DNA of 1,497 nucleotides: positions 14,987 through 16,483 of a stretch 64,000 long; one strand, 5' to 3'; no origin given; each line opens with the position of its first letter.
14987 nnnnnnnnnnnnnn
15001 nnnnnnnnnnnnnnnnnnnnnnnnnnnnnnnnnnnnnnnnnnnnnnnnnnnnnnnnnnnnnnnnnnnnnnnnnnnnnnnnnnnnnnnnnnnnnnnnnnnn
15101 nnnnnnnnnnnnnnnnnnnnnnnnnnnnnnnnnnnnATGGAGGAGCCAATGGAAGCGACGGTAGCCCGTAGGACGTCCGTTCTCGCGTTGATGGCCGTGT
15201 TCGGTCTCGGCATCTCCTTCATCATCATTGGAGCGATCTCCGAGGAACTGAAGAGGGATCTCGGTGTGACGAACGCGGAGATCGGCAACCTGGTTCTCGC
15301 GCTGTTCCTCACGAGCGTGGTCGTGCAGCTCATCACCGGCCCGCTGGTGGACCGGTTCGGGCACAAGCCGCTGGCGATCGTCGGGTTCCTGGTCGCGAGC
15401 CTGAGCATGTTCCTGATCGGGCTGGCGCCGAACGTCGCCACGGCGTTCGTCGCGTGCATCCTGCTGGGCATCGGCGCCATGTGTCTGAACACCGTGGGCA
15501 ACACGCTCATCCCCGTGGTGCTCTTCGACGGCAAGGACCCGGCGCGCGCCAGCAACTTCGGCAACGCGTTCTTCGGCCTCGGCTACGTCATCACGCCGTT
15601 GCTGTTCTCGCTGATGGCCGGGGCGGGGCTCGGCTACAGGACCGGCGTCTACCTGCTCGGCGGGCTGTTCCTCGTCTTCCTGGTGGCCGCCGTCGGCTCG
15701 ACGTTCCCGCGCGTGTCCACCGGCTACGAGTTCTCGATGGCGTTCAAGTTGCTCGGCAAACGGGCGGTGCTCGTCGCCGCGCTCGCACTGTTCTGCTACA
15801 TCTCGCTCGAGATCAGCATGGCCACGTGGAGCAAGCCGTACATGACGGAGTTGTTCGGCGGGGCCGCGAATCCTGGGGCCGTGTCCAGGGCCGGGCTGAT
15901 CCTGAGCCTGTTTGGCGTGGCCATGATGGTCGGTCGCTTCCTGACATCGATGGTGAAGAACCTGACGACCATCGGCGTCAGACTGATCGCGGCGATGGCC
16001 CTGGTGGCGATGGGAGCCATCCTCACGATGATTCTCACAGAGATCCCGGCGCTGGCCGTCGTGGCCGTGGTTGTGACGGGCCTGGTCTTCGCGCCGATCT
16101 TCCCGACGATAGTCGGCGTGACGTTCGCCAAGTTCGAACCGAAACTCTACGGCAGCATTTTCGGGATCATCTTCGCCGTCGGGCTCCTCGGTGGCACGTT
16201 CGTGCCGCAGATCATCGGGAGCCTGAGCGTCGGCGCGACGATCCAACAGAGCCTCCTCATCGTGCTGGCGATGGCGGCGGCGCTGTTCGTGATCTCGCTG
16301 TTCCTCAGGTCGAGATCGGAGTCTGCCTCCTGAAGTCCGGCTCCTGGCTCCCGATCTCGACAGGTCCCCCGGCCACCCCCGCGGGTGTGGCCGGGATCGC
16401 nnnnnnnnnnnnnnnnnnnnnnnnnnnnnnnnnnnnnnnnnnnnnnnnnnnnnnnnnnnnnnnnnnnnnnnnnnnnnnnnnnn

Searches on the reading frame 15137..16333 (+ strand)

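Call 39: search_protein_families(library=pfam, proteins=[window:15137-16333:+], max_evalue=0.00001)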
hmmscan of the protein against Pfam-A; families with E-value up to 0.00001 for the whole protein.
window:15137-16333:+ (398 aa): 2 families
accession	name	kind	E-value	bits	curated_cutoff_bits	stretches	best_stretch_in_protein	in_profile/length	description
PF07690.21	MFS_1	-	2.8e-32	112.4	33.4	1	17-357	2-347/347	Major Facilitator Superfamily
PF06779.20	MFS_4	-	8.6e-07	29.1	26.3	0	5-183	184-360/364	Uncharacterised MFS-type transporter YbfB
